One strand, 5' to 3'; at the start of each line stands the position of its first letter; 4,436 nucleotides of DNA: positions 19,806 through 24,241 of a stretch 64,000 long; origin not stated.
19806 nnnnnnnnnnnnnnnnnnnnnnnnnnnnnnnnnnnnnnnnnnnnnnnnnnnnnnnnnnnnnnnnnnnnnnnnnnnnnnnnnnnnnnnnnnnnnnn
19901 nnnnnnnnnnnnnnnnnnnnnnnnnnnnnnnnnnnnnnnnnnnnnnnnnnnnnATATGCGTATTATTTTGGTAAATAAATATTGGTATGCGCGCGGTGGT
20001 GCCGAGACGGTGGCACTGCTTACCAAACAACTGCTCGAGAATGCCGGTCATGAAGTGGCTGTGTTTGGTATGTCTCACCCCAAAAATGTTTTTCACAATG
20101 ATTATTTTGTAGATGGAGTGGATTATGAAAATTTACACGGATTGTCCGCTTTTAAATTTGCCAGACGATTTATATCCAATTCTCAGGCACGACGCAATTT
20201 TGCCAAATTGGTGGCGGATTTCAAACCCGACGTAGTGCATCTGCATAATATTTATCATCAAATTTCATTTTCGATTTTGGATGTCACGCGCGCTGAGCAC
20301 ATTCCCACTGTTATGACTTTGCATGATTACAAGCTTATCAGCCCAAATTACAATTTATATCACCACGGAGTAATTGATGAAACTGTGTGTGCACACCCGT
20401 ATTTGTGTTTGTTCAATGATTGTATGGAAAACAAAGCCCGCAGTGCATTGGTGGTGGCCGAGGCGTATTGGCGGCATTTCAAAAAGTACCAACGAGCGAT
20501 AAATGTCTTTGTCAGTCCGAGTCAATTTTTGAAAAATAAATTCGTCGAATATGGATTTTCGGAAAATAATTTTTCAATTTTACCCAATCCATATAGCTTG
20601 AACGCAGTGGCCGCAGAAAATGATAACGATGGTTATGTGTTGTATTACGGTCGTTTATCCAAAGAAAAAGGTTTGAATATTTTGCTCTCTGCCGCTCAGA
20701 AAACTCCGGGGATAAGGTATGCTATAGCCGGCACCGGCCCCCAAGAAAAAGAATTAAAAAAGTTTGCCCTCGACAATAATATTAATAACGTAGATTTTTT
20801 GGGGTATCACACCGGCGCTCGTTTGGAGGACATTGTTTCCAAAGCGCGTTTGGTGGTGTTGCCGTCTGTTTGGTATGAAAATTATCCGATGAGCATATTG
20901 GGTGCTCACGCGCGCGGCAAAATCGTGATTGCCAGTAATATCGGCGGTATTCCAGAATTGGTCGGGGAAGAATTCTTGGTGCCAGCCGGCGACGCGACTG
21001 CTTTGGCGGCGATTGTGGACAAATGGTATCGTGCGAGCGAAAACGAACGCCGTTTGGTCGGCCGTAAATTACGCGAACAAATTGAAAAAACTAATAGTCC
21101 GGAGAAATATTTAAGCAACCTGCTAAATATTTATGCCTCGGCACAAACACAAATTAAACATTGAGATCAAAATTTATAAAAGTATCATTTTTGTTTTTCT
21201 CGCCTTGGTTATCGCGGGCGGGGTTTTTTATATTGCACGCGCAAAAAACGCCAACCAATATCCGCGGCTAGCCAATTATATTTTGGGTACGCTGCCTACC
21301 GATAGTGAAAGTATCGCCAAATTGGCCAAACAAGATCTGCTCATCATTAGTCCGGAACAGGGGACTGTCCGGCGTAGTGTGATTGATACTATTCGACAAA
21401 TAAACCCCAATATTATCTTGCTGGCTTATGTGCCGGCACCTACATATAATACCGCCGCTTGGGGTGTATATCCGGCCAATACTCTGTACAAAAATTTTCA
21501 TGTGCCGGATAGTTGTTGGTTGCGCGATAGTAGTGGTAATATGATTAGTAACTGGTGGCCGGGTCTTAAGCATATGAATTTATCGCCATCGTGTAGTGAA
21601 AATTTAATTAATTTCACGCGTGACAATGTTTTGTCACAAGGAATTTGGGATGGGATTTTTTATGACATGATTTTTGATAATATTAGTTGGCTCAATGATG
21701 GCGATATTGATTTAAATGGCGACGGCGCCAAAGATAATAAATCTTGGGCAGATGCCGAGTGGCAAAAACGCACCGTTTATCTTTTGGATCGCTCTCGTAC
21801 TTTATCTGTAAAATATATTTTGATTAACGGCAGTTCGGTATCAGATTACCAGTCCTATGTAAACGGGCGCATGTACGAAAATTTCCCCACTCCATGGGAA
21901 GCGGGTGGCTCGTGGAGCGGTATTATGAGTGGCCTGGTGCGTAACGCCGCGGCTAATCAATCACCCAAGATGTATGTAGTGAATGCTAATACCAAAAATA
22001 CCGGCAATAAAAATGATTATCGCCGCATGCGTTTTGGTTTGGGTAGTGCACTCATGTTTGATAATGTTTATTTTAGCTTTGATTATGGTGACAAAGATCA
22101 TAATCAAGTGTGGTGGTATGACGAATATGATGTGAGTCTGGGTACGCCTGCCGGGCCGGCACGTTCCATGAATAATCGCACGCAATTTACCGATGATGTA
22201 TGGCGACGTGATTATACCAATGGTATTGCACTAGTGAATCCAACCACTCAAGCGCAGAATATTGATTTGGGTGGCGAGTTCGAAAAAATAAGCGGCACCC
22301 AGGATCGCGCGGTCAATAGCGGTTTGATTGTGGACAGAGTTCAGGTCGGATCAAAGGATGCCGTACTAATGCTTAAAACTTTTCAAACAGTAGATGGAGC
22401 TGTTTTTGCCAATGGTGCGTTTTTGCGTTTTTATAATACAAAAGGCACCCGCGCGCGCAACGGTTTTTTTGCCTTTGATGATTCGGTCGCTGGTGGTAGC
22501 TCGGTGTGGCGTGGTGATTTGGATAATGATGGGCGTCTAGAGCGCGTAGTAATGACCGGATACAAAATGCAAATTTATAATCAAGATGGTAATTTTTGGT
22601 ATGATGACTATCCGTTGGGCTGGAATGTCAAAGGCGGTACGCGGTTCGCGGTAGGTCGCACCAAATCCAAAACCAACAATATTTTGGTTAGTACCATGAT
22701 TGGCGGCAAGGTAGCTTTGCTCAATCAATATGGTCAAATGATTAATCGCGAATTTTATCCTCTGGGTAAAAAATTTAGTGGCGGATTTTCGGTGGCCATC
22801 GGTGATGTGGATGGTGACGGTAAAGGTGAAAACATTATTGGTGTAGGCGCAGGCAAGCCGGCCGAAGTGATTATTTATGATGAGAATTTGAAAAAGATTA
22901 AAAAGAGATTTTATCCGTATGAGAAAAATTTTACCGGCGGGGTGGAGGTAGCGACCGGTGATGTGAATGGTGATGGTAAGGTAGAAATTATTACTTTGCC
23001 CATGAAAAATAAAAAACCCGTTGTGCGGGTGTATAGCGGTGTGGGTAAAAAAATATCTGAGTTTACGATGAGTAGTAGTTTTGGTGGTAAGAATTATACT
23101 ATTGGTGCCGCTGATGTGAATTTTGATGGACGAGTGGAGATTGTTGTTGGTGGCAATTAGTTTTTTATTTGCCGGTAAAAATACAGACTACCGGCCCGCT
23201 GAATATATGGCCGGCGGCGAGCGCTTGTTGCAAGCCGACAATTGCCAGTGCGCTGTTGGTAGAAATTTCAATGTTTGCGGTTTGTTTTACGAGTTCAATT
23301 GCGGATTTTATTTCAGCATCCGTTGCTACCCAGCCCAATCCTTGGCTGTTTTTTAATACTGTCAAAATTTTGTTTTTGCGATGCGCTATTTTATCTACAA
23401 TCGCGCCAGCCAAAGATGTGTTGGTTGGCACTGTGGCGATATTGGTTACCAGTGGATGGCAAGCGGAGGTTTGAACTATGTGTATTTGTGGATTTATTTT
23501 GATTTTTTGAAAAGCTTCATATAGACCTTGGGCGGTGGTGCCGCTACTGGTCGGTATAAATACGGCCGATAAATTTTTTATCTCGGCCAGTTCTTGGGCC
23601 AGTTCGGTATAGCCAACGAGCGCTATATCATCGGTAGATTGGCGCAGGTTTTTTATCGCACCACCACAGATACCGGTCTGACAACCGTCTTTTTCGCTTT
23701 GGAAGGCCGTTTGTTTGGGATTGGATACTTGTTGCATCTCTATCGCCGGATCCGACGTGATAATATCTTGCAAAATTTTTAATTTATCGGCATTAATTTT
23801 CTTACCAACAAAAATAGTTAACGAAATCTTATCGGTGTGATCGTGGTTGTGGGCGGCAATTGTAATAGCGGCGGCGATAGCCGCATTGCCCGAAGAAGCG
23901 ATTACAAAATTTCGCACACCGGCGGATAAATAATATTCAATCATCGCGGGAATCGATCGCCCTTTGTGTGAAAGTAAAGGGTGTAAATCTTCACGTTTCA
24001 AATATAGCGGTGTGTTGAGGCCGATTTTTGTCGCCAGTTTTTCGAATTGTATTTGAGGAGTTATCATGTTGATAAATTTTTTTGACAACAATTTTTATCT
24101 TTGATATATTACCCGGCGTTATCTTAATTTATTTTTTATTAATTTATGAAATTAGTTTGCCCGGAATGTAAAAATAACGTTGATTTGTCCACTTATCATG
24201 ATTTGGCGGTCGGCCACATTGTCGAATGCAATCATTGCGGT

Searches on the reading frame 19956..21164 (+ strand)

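Call 18: search_protein_families(library=pfam, proteins=[window:19956-21164:+], max_evalue=0.001)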
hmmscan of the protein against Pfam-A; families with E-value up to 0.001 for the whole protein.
window:19956-21164:+ (402 aa): 5 families
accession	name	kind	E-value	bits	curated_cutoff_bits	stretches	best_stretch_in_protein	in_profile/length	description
PF00534.26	Glycos_transf_1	-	8.8e-30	103.9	26.4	1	220-367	10-165/172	Glycosyl transferases group 1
PF13692.12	Glyco_trans_1_4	-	2e-25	90.1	27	1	227-356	3-138/142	Glycosyl transferases group 1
PF13439.12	Glyco_transf_4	-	2.4e-17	63.9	28.5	1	14-214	2-167/170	Glycosyltransferase Family 4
PF13579.12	Glyco_trans_4_4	-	6.1e-10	40.1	29.7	1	14-211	1-157/158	Glycosyl transferase 4-like domain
PF13524.12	Glyco_trans_1_2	-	0.00016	22.1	25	1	243-390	5-143/144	Glycosyl transferase-like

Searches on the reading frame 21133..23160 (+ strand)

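Call 18: search_protein_families(library=pfam, proteins=[window:21133-23160:+], max_evalue=0.001)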
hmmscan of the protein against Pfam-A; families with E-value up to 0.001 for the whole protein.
window:21133-23160:+ (675 aa): 3 families
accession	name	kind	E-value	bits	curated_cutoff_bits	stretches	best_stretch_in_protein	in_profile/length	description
PF14885.12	GHL15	-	1.1e-28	101.4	27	1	88-364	1-270/271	Hypothetical glycosyl hydrolase family 15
PF13517.12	FG-GAP_3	-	4.8e-14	53.1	26.9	1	610-672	1-61/61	FG-GAP-like repeat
PF01839.29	FG-GAP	-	6.9e-08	32.7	22.1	0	603-620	2-19/37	FG-GAP repeat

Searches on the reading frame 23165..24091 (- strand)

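Call 18: search_protein_families(library=pfam, proteins=[window:23165-24091:-], max_evalue=0.001)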
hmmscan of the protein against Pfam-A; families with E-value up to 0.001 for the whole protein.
window:23165-24091:- (308 aa): 1 family
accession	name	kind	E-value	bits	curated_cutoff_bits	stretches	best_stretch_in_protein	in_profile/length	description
PF00291.31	PALP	-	1.1e-33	117.3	35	1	11-307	8-295/295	Pyridoxal-phosphate dependent enzyme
